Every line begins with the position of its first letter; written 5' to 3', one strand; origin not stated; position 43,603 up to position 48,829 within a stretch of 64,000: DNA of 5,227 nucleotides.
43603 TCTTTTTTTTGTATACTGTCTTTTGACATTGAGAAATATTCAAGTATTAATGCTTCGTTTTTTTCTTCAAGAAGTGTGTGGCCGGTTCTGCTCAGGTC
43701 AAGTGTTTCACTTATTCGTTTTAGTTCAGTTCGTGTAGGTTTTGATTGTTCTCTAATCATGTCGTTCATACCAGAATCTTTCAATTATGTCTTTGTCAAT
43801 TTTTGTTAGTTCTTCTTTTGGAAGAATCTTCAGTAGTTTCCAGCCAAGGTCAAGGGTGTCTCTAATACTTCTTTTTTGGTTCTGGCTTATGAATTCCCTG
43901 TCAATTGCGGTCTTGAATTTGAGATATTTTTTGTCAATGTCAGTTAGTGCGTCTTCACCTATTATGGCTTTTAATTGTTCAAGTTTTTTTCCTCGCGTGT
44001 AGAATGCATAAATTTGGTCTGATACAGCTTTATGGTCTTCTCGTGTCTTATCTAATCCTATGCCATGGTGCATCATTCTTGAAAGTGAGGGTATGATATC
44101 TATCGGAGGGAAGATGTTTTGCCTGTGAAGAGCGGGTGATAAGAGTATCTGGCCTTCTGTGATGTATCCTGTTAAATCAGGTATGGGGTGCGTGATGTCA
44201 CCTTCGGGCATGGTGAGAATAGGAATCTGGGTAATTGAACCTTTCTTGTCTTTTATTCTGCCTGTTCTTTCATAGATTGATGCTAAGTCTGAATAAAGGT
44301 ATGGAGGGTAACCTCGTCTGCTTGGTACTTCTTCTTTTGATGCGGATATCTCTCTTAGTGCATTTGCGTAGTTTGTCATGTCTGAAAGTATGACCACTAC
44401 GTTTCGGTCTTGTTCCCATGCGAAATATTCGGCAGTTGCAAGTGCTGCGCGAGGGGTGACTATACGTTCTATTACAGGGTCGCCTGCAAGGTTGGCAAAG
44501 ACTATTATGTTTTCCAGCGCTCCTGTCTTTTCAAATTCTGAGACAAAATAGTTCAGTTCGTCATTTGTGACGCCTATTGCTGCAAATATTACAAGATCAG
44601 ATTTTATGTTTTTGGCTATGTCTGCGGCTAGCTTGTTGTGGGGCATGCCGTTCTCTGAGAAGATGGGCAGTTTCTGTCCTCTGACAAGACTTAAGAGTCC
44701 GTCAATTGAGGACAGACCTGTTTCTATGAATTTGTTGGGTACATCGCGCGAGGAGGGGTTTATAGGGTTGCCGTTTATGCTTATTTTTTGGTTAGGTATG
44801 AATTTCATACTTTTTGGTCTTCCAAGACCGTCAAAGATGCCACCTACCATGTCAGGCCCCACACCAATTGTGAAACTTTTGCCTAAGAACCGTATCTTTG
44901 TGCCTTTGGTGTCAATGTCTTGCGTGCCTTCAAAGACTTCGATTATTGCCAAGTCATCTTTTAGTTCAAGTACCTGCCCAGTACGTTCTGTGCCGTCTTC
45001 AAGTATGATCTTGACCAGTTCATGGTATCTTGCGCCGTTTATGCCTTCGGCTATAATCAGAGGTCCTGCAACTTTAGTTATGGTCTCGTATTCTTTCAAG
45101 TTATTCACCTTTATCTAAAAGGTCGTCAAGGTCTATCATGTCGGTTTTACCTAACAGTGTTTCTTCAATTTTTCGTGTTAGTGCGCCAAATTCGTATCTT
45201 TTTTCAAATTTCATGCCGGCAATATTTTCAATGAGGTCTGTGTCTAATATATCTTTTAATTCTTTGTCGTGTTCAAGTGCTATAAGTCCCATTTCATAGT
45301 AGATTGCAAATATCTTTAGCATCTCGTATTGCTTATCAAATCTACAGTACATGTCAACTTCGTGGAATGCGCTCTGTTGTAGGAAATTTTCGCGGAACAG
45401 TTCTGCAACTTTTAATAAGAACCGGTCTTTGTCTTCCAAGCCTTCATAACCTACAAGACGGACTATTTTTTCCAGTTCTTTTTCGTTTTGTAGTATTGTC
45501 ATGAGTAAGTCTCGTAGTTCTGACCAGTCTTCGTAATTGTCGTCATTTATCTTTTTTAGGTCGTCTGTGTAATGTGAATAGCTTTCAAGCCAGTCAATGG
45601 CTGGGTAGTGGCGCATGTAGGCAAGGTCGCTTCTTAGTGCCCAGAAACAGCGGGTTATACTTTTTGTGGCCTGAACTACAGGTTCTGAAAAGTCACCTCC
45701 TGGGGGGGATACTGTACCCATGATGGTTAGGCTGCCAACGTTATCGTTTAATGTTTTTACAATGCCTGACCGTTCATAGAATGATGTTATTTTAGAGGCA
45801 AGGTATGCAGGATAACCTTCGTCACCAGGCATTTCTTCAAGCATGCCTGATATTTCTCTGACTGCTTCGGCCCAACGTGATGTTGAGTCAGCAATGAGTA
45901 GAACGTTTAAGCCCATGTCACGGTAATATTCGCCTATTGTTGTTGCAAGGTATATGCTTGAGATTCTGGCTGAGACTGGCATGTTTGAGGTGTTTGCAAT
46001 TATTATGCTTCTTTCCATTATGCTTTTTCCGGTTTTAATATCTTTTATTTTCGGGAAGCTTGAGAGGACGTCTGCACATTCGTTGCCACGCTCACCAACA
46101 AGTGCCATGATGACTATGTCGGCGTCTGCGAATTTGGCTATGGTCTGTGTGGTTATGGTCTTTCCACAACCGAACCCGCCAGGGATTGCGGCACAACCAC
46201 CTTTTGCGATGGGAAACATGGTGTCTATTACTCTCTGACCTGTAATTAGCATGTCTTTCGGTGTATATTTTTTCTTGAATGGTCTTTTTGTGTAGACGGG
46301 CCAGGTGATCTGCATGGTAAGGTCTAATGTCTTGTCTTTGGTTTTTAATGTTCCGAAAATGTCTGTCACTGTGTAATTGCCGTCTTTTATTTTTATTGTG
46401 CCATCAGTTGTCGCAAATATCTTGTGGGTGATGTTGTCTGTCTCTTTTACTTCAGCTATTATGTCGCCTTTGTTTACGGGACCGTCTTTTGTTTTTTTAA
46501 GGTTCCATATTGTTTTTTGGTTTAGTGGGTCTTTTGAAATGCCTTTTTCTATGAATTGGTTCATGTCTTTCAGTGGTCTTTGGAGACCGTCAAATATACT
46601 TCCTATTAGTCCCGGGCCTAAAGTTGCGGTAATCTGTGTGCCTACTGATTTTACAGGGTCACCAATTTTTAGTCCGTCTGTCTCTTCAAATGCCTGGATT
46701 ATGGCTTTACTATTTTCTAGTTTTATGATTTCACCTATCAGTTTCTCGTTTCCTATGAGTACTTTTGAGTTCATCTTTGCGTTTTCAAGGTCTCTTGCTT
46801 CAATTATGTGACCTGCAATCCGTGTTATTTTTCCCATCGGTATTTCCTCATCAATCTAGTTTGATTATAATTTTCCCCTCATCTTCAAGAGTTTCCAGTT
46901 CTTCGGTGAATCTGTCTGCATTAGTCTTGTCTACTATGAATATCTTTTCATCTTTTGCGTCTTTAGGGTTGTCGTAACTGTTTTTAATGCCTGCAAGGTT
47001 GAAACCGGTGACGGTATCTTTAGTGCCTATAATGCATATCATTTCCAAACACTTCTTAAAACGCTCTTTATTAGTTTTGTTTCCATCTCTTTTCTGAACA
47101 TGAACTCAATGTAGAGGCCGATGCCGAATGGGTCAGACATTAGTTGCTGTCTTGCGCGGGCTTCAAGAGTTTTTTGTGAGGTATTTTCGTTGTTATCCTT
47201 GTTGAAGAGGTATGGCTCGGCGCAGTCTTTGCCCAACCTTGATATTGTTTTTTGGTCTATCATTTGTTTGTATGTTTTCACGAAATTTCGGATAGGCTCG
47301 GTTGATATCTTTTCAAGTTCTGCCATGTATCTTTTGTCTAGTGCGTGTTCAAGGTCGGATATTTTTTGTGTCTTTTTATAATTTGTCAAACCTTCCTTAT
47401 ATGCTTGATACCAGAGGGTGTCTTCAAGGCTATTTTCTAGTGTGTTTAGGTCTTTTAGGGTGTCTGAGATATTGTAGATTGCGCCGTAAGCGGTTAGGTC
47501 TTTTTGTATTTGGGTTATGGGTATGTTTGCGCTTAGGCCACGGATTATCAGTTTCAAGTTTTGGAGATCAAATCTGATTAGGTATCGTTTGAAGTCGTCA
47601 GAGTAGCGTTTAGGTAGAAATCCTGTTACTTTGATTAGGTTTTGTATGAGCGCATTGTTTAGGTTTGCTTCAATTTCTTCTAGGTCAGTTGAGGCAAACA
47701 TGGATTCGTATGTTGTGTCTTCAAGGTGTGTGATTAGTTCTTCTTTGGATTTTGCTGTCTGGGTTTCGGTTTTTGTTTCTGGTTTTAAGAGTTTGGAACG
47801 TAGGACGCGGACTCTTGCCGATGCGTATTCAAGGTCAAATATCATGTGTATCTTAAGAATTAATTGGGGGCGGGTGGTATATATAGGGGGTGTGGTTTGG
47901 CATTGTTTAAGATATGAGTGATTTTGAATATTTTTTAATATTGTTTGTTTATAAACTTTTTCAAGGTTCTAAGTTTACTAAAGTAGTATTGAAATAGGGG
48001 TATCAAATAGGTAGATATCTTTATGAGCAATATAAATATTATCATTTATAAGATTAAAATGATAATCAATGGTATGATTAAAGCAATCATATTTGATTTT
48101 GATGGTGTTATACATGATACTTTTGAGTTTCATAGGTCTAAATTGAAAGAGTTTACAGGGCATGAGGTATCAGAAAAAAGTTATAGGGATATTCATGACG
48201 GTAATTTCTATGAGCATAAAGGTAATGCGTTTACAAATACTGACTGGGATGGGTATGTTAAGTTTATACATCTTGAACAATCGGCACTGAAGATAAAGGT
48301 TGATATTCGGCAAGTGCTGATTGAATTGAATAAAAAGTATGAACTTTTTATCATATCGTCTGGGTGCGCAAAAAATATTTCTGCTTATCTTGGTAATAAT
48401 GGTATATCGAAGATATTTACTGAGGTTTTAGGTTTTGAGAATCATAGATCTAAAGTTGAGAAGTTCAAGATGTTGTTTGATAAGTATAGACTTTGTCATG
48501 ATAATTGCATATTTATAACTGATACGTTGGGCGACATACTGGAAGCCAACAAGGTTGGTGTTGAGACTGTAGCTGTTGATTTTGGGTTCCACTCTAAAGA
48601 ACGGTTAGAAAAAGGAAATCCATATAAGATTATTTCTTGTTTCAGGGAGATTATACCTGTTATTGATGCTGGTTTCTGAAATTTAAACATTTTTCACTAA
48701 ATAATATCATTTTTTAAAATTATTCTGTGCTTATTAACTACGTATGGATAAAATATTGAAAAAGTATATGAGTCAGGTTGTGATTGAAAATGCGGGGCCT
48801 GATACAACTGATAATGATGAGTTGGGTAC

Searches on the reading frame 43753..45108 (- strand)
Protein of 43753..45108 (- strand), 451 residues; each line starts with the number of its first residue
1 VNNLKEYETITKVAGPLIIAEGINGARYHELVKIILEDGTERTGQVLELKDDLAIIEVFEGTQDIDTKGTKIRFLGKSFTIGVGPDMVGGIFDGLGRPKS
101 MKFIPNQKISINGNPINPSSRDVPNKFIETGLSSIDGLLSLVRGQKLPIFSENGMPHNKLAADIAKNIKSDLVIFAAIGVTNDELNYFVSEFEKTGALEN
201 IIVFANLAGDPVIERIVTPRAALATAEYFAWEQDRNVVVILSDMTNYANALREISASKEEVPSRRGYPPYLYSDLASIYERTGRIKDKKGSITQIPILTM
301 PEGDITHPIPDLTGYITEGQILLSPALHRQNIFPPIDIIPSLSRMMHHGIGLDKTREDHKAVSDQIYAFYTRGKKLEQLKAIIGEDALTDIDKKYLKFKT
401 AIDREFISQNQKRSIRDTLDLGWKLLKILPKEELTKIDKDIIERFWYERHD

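Call 55: search_protein_families(library=pfam, proteins=[window:43753-45108:-], max_evalue=0.0001)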
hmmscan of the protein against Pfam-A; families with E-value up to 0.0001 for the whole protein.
window:43753-45108:- (451 aa): 3 families
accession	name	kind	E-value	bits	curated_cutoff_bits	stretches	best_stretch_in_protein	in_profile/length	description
PF00006.31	ATP-synt_ab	-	1.3e-76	257.5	29.5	1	131-343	1-213/213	ATP synthase alpha/beta family, nucleotide-binding domain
PF22919.1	ATP-synt_VA_C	-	7.5e-29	100.2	24.7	1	349-445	2-100/101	C-terminal domain of V and A type ATP synthase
PF02874.29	ATP-synt_ab_N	-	3.6e-12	47.1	20.9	1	10-76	1-69/69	ATP synthase alpha/beta family, beta-barrel domain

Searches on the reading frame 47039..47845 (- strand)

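Call 55: search_protein_families(library=pfam, proteins=[window:47039-47845:-], max_evalue=0.0001)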
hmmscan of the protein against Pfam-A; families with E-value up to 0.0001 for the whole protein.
window:47039-47845:- (268 aa): 1 family
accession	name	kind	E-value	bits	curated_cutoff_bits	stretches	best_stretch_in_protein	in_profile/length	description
PF01992.21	vATP-synt_AC39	-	5.8e-29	101.9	29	1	9-202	2-210/339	ATP synthase (C/AC39) subunit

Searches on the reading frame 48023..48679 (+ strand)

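Call 55: search_protein_families(library=pfam, proteins=[window:48023-48679:+], max_evalue=0.0001)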
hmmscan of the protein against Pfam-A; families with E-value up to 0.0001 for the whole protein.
window:48023-48679:+ (218 aa): 3 families
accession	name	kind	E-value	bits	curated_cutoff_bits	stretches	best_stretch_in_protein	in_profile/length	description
PF13419.12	HAD_2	-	4e-16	60.1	23.8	1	22-185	1-178/178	Haloacid dehalogenase-like hydrolase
PF00702.32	Hydrolase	-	8.3e-08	33.3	26.4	1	19-179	1-191/191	haloacid dehalogenase-like hydrolase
PF13242.12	Hydrolase_like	-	1.6e-05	25.1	22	1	149-204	11-69/75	HAD-hyrolase-like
